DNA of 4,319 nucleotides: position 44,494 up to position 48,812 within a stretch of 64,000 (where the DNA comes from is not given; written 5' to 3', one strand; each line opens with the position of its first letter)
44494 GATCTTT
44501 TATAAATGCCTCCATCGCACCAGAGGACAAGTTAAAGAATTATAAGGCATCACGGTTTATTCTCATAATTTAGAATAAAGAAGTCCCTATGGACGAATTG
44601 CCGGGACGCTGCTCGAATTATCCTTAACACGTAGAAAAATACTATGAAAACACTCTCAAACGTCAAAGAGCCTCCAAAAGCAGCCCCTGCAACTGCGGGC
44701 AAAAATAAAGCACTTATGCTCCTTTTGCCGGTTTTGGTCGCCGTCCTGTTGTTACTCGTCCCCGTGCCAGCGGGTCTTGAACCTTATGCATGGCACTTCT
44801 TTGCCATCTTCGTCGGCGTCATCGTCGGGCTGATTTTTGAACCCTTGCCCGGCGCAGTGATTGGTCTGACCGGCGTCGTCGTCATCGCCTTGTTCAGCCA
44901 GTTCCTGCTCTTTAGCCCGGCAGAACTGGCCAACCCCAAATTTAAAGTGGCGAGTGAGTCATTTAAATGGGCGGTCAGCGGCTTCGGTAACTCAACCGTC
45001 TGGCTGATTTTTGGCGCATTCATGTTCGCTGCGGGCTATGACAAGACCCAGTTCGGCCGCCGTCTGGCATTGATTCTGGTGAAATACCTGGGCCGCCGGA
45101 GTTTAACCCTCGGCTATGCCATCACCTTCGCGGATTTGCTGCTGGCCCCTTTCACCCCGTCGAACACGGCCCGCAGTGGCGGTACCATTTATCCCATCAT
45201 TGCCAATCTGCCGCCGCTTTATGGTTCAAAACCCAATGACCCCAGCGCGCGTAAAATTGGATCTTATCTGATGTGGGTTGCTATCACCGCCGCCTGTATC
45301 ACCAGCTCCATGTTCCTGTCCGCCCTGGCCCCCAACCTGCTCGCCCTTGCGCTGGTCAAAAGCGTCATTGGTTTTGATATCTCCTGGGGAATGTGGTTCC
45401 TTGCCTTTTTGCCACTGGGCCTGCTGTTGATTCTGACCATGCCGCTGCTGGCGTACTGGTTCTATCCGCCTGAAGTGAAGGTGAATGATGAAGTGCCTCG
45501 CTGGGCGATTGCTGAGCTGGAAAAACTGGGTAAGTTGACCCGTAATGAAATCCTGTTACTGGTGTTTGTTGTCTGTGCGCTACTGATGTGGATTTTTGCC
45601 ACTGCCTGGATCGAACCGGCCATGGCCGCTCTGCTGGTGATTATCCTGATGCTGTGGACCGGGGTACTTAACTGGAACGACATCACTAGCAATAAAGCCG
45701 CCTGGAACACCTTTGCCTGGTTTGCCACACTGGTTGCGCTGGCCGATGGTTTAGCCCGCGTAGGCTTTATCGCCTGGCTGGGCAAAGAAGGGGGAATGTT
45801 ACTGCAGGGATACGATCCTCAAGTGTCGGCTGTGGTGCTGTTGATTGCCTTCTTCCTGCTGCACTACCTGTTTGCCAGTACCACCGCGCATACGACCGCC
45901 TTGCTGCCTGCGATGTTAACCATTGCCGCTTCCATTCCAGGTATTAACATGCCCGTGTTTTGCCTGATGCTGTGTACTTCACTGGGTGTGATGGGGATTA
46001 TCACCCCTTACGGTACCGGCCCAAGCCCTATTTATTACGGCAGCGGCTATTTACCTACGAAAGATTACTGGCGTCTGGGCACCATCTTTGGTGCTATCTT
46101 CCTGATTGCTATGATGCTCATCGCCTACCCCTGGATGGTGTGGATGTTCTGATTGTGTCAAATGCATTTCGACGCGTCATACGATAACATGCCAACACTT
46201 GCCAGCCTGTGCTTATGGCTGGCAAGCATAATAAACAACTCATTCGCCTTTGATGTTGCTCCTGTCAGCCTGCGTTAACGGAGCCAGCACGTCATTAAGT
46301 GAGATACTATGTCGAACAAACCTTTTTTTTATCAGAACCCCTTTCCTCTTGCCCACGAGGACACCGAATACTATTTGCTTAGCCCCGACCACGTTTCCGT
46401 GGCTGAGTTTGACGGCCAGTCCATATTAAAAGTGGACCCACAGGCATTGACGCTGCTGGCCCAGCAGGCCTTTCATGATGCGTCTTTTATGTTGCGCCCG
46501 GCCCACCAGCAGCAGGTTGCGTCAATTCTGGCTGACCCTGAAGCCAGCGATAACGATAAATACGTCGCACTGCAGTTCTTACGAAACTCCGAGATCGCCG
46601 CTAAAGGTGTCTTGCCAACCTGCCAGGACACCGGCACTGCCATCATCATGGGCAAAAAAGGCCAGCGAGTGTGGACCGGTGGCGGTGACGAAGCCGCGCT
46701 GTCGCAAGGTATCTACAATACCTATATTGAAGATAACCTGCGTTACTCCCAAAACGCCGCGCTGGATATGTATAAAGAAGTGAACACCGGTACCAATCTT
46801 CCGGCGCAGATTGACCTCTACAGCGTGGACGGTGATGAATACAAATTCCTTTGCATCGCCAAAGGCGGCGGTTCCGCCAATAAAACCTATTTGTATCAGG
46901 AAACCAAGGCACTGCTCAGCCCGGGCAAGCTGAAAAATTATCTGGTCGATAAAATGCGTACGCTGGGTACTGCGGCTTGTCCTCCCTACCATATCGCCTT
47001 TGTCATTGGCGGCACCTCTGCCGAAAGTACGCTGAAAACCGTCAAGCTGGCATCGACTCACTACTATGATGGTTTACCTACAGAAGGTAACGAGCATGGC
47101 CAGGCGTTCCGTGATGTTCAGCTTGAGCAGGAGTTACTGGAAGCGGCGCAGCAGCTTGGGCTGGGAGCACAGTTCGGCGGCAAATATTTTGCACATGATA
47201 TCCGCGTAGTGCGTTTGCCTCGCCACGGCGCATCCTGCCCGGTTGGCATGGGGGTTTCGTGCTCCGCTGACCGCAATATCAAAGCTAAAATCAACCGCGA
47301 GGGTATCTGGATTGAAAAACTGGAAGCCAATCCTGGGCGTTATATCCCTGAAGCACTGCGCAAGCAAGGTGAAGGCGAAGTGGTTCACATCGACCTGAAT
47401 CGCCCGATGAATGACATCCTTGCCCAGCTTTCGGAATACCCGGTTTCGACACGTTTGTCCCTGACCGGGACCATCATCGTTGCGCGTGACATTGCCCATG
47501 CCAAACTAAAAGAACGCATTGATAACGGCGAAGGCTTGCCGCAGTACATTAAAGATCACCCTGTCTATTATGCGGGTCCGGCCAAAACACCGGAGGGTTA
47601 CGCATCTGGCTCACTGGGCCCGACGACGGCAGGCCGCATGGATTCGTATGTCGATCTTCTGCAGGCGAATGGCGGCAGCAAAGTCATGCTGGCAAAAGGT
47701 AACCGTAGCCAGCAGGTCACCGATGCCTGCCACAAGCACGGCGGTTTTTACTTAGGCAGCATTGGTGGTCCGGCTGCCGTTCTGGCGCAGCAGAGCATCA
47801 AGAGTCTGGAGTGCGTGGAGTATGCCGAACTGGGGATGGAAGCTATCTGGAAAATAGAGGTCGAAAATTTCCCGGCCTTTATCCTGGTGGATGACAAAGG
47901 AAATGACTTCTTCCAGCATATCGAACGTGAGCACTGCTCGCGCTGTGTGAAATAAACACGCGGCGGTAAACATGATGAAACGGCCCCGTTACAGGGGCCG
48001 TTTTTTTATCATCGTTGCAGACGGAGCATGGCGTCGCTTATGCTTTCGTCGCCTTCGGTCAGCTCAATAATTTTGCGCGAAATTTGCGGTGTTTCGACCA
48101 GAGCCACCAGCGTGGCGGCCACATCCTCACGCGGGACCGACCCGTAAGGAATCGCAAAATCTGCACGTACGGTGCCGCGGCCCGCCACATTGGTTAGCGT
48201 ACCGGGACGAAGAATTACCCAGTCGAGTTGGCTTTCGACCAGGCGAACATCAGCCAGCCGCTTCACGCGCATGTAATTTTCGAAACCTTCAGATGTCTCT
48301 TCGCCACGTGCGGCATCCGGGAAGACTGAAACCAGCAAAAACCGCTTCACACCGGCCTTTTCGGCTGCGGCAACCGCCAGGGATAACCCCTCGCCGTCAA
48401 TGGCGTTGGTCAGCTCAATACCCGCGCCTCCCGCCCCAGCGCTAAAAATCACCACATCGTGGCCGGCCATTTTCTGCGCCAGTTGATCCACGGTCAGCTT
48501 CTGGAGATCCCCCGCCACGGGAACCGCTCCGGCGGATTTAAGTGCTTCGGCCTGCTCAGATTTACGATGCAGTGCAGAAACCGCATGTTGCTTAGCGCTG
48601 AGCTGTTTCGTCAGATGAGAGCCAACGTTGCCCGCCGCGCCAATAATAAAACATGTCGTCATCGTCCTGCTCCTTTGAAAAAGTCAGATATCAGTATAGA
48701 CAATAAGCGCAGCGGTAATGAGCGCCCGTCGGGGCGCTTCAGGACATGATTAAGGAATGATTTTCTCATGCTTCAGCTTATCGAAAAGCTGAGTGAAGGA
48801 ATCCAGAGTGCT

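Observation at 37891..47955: Non-canonical C4-dicarboxylate anaerobic module: DcuS-DcuR, cytoplasmic ApbE, soluble three-domain NADH:fumarate reductase, DASS antiporter and class I fumarase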

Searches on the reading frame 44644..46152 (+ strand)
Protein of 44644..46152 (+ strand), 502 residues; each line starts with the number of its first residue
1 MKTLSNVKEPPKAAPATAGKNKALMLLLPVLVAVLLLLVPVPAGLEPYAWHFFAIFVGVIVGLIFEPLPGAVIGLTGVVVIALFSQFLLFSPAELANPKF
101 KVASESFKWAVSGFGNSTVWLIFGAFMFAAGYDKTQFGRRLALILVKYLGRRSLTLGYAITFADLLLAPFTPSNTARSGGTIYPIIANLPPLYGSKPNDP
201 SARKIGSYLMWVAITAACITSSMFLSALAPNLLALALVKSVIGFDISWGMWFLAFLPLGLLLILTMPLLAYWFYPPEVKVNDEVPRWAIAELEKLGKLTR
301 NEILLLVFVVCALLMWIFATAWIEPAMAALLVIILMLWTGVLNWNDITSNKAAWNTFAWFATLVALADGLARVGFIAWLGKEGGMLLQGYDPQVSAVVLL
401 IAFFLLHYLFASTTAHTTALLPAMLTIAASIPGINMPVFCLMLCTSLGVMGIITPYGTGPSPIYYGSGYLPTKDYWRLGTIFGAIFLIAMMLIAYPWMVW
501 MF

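Call 3: search_protein_families(library=pfam, proteins=[window:44644-46152:+])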
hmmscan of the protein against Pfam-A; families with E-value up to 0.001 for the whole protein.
window:44644-46152:+ (502 aa): 2 families
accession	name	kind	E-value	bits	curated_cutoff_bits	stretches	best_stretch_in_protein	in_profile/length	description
PF00939.25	Na_sulph_symp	-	3.2e-156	521.5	27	1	22-501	3-469/472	Sodium:sulfate symporter transmembrane region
PF03600.22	CitMHS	-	7e-18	65.3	31.9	1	61-432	2-322/336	Citrate transporter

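Call 4: search_protein_families(library=ncbifam, proteins=[window:44644-46152:+])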
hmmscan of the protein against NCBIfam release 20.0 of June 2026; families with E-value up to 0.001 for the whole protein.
window:44644-46152:+ (502 aa): 1 family
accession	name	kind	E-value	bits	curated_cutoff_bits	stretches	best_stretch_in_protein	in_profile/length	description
TIGR00785.1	dass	subfamily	1e-148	495.8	198.6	1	40-497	1-443/444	DASS family sodium-coupled anion symporter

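Call 33: search_solved_structures(query=window:44644-46152:+, max_evalue=0.00001)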
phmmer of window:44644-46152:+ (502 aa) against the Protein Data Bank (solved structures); distinct sequences matched with E-value up to 0.00001: 4.
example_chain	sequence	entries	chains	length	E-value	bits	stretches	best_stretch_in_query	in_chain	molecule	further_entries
6wu1_A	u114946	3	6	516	2.4e-82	280.7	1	27-498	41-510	DASS family sodium-coupled anion symporter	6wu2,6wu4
6wtw_A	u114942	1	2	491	2.5e-82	280.7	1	27-498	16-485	DASS family sodium-coupled anion symporter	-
9mcu_A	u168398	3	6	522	1.1e-81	278.5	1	10-497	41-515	Dicarboxylate transporter 2.1, chloroplastic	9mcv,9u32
9mcr_A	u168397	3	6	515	1.1e-71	245.6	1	10-497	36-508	Dicarboxylate transporter 1, chloroplastic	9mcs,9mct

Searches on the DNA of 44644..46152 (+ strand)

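Call 35: search_dna_similar(query=window:44644-46152:+, collection=ecoli_genomes, mode=distant, max_rows=8, max_evalue=0.001)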
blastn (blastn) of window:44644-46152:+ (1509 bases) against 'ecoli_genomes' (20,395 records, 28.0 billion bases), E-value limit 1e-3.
Records with a match: 5447; places in all: 10868; records where one place covers at least 80% of the query: 0.
Genomes with a match: 5426 of 5426; with a place that covers at least 80% of the query: 0. Places per genome that has any: lowest 1, median 2, highest 4. On chromosomes: 10847 places; on plasmids: 21.
Best place of each record, by identity: 60-80% 5447.
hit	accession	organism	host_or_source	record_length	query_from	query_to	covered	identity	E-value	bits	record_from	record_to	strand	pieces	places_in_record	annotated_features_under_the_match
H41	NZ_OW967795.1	Escherichia coli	Homo sapiens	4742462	148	1460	56%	67.0%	2e-30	234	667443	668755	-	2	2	ttdT: L-tartrate/succinate antiporter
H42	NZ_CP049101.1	Escherichia coli strain EC28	Homo sapiens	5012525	148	1460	56%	67.0%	3e-29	234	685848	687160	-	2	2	ttdT: L-tartrate/succinate antiporter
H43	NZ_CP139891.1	Escherichia coli strain ECO20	Homo sapiens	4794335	148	1460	56%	67.0%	3e-29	234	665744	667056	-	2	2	ttdT: L-tartrate/succinate antiporter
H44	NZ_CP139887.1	Escherichia coli strain ECO21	Homo sapiens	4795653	148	1460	56%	67.0%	3e-29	234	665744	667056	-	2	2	ttdT: L-tartrate/succinate antiporter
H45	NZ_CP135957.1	Escherichia coli strain MS1657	Gallus gallus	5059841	148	1460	56%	67.0%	3e-29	234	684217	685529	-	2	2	ttdT: L-tartrate/succinate antiporter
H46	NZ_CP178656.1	Escherichia coli strain VTB96929v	Chicken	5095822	148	1460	56%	67.0%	3e-29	234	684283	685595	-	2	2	ttdT: L-tartrate/succinate antiporter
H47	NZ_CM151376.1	Escherichia coli strain S87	Macrobrachium rosenbergii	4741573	148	1460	56%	67.0%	3e-29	234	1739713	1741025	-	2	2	ttdT: L-tartrate/succinate antiporter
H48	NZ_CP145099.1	Escherichia coli strain PS_131_S11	Homo sapiens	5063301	148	1460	56%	66.9%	4e-33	237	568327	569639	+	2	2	ttdT: L-tartrate/succinate antiporter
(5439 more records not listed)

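Call 36: get_annotated_region(hit=H41, flank=4000)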
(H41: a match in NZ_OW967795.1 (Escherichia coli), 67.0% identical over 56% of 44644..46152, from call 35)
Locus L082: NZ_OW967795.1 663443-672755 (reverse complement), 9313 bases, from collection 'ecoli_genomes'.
description: Escherichia coli isolate 538 chromosome main, complete sequence
organism: Escherichia coli (NCBI taxid 562)
replicon: chromosome; assembly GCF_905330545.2
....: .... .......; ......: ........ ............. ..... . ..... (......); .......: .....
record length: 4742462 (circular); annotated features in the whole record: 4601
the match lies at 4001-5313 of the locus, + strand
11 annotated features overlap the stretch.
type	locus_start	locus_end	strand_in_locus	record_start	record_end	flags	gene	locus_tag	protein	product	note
CDS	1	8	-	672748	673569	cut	bacA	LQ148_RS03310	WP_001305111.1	undecaprenyl-diphosphate phosphatase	-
CDS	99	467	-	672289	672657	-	folB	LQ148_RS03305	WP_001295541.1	bifunctional dihydroneopterin aldolase/7,8-dihydroneopterin epimerase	-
CDS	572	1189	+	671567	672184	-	plsY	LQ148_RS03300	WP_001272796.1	glycerol-3-phosphate 1-O-acyltransferase PlsY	-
CDS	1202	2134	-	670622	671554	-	ttdR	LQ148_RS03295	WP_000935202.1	L-tartrate utilization transcriptional activator TtdR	-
CDS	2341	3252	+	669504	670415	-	ttdA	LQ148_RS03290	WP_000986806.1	L(+)-tartrate dehydratase subunit alpha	-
CDS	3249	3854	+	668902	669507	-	ttdB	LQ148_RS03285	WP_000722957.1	L(+)-tartrate dehydratase subunit beta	-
CDS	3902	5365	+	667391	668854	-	ttdT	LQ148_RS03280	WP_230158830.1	L-tartrate/succinate antiporter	-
CDS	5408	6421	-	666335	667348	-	tsaD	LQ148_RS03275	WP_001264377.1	tRNA (adenosine(37)-N6)-threonylcarbamoyltransferase complex transferase subunit TsaD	-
CDS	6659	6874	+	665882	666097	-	rpsU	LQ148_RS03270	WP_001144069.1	30S ribosomal protein S21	-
CDS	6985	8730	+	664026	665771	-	dnaG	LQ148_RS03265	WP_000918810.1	DNA primase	-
CDS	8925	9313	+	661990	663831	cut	rpoD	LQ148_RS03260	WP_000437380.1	RNA polymerase sigma factor RpoD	-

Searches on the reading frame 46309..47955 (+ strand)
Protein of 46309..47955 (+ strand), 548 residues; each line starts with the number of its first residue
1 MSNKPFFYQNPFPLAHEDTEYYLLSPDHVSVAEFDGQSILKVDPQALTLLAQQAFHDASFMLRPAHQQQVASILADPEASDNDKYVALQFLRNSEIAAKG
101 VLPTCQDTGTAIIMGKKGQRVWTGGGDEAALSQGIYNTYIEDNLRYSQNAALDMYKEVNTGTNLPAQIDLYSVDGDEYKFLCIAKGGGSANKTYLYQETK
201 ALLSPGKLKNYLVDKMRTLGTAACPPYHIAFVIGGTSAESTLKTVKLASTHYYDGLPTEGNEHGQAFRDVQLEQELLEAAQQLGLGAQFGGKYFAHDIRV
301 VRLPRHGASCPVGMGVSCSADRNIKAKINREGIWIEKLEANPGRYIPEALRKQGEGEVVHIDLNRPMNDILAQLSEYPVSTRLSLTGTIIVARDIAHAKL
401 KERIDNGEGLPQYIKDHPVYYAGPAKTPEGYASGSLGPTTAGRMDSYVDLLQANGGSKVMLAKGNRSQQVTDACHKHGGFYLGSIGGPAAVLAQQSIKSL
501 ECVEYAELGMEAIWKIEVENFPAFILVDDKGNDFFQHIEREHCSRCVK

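Call 3: search_protein_families(library=pfam, proteins=[window:46309-47955:+])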
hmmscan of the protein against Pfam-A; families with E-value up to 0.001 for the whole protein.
window:46309-47955:+ (548 aa): 2 families
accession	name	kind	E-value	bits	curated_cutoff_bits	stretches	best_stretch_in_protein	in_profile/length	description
PF05683.17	Fumerase_C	-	1.2e-85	286.4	22.2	1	332-537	1-204/205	Fumarase C-terminus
PF05681.19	Fumerase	-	2.5e-80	270.1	25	1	51-326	4-269/270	Fumarate hydratase (Fumerase)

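Call 4: search_protein_families(library=ncbifam, proteins=[window:46309-47955:+])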
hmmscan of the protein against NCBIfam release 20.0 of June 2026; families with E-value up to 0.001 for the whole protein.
window:46309-47955:+ (548 aa): 11 families
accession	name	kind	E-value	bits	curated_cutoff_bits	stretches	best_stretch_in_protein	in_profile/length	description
NF011920.0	PRK15391.1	subfamily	0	1200.1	1094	1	1-548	1-548/548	class I fumarate hydratase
NF011919.0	PRK15390.1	equivalog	0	1199.7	1105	1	1-548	1-548/548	class I fumarate hydratase FumA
NF011921.0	PRK15392.1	equivalog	8e-283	939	1060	1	3-546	2-546/550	class I fumarate hydratase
TIGR00723.1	ttdB_fumA_fumB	subfamily_domain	1e-61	207.8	145.15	1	373-536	2-168/169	FumA C-terminus/TtdB family hydratase beta subunit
NF005310.0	PRK06842.1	equivalog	7.5e-40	136.7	238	1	382-542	22-180/185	Fe-S-containing hydro-lyase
NF004885.0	PRK06246.1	equivalog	1.4e-36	126.2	276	1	52-327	14-278/279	fumarate hydratase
TIGR00722.1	ttdA_fumA_fumB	subfamily_domain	2.9e-30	105.4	100.65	1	74-325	27-270/273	hydrolyase, tartrate alpha subunit/fumarate domain protein, Fe-S type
NF004708.0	PRK06043.1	equivalog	4.2e-28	98.2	269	1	379-541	19-182/192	fumarate hydratase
NF006082.0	PRK08228.1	equivalog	3.8e-22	78.8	264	1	379-539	20-183/205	L(+)-tartrate dehydratase subunit beta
NF006253.0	PRK08395.1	equivalog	4.4e-20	72.1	244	1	375-536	15-164/166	fumarate hydratase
NF006084.0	PRK08230.1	equivalog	2e-15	56.6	365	1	74-330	40-289/303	L(+)-tartrate dehydratase subunit alpha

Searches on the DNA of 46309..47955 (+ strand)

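Call 76: search_dna_similar(query=window:46309-47955:+, collection=ecoli_genomes, mode=distant, max_rows=3, max_evalue=1e-20)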
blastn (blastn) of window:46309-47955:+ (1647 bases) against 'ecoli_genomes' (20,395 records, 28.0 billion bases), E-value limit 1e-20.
Records with a match: 5431; places in all: 11962; records where one place covers at least 80% of the query: 5431.
Genomes with a match: 5426 of 5426; with a place that covers at least 80% of the query: 5426. Places per genome that has any: lowest 1, median 2, highest 4. On chromosomes: 11957 places; on plasmids: 5.
Best place of each record, by identity: 60-80% 5431.
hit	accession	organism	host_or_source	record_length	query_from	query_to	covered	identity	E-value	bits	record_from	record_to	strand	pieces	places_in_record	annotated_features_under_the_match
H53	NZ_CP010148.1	Escherichia coli strain D6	dog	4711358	1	1647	100%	77.8%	0e+0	1321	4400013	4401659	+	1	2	fumB: class I fumarate hydratase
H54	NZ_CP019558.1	Escherichia coli strain KSC207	porcine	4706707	1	1647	100%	77.8%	0e+0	1321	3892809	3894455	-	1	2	fumB: class I fumarate hydratase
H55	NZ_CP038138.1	Escherichia coli strain G3X16-2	pig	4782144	1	1647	100%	77.8%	0e+0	1321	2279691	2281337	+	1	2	fumB: class I fumarate hydratase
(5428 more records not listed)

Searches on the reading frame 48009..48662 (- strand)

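Call 3: search_protein_families(library=pfam, proteins=[window:48009-48662:-])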
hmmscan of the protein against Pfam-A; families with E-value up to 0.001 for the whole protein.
window:48009-48662:- (217 aa): 5 families
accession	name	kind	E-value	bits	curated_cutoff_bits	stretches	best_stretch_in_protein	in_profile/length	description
PF13460.12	NAD_binding_10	-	9e-40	136.9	27.2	1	8-192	1-184/184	NAD(P)H-binding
PF05368.20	NmrA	-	4.4e-13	49.9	27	1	3-120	4-114/298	NmrA-like family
PF01370.27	Epimerase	-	1.7e-10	41.1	20.9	1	5-155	2-171/240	NAD dependent epimerase/dehydratase family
PF01118.30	Semialdhyde_dh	-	1.8e-05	25.5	26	1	6-79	4-78/121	Semialdehyde dehydrogenase, NAD binding domain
PF01073.25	3Beta_HSD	-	0.00032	20.3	22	1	6-128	2-134/280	3-beta hydroxysteroid dehydrogenase/isomerase family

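Call 4: search_protein_families(library=ncbifam, proteins=[window:48009-48662:-])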
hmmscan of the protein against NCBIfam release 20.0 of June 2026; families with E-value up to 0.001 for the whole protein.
window:48009-48662:- (217 aa): 14 families
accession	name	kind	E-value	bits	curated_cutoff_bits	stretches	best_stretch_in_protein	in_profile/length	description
NF058621.1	DiazavRedAvaA7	equivalog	7.8e-09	35.6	400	1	5-113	4-114/304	3-diazoavenalumate denitrifying reductase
TIGR03466.1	HpnA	hypoth_equivalog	1.4e-07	30.7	367.65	1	3-111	2-111/327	hopanoid-associated sugar epimerase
NF042422.1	oxyalk_red_OleD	equivalog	1.2e-05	24.9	580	1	5-126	4-123/329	2-alkyl-3-oxoalkanoate reductase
TIGR01777.1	yfcH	hypoth_equivalog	4.6e-05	23.1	207.35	1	6-77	3-67/292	TIGR01777 family oxidoreductase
NF005403.0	PRK06953.1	equivalog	8.3e-05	22.2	254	1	1-88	1-91/222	SDR family oxidoreductase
NF006035.0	PRK08177.1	equivalog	0.00014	21.4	251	1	2-82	5-89/228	SDR family oxidoreductase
NF050030.1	thlkprotThyD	equivalog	0.00016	20.9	400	1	6-80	5-81/305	thylakoid membrane protein ThyD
NF006073.0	PRK08219.1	equivalog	0.00018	21.3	218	1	2-77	4-81/227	SDR family oxidoreductase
NF047420.2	EF_P_mod_YmfI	equivalog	0.00018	21.3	238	1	4-78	2-84/236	elongation factor P 5-aminopentanone reductase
NF004284.0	PRK05693.1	equivalog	0.00029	20.5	326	1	2-84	2-89/274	SDR family oxidoreductase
NF011456.0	PRK14874.1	equivalog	0.00035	19.7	223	1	4-78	7-77/346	aspartate-semialdehyde dehydrogenase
NF042423.1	oxyalk_red_Shew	equivalog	0.0006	19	580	1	3-108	10-113/331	2-alkyl-3-oxoalkanoate reductase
NF004826.0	PRK06182.1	subfamily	0.00062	19.1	305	1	3-81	6-89/274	oxidoreductase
NF004863.0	PRK06223.1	subfamily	0.00072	18.8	283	1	4-77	6-81/313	malate dehydrogenase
